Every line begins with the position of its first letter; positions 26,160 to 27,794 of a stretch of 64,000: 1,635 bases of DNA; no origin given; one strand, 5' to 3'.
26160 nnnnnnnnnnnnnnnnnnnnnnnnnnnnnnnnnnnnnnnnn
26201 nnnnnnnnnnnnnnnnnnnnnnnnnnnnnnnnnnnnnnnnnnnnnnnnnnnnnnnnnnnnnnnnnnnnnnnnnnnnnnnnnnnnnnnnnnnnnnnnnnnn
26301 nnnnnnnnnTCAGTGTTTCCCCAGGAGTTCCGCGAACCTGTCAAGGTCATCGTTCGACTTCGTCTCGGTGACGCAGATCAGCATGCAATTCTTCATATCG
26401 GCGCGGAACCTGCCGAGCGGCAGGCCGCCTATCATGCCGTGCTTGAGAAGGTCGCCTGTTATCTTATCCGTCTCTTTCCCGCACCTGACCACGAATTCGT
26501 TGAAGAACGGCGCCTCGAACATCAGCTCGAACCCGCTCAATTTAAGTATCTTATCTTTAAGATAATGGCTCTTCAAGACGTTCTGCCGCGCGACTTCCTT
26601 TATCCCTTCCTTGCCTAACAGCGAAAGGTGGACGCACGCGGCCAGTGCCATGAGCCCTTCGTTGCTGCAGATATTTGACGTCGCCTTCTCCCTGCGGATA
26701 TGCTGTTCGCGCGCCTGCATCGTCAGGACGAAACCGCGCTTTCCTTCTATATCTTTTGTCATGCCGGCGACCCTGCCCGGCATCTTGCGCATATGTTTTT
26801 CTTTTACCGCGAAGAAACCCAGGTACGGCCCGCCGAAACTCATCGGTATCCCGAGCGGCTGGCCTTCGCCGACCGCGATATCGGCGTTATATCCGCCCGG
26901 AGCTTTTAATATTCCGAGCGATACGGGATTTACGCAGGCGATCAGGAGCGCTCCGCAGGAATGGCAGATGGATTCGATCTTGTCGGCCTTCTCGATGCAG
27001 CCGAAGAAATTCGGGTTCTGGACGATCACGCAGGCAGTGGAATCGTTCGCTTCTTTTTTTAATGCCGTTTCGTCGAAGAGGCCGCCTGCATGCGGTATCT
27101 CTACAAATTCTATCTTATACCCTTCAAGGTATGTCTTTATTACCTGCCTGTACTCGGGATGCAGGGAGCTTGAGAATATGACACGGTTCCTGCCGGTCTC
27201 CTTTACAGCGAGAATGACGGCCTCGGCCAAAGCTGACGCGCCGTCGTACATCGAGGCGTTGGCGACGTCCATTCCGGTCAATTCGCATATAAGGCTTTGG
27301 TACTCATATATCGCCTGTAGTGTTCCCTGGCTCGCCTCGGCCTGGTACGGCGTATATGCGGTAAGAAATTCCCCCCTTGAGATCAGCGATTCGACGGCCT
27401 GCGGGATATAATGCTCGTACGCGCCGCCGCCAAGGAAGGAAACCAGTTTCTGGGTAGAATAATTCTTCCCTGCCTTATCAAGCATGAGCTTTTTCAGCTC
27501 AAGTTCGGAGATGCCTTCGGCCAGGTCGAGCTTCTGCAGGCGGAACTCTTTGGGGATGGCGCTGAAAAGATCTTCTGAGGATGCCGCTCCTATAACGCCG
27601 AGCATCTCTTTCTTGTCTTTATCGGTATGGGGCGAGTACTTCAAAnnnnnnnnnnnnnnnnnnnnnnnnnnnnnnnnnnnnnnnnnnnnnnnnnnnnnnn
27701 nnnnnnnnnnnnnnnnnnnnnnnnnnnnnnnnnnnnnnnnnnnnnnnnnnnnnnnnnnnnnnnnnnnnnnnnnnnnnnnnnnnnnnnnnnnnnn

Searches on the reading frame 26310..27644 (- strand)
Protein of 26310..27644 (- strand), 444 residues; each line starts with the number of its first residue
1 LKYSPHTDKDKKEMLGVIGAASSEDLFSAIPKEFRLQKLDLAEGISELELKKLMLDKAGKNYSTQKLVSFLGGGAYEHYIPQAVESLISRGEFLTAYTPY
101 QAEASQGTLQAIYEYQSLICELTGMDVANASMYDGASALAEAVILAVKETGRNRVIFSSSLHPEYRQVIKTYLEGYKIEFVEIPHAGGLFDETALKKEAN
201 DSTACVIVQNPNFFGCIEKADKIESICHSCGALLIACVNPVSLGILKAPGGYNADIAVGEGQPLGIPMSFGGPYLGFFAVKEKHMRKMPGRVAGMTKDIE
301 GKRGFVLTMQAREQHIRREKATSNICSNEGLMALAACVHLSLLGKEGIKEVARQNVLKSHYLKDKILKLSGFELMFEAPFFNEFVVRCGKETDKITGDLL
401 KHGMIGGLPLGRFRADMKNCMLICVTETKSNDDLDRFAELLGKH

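Call 58: search_protein_families(library=pfam, proteins=[window:26310-27644:-], max_evalue=0.00001)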
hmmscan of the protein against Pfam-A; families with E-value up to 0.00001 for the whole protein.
window:26310-27644:- (444 aa): 1 family
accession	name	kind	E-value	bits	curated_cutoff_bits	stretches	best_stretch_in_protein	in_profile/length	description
PF02347.22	GDC-P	-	5.8e-133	444.3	26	1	2-438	2-426/429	Glycine cleavage system P-protein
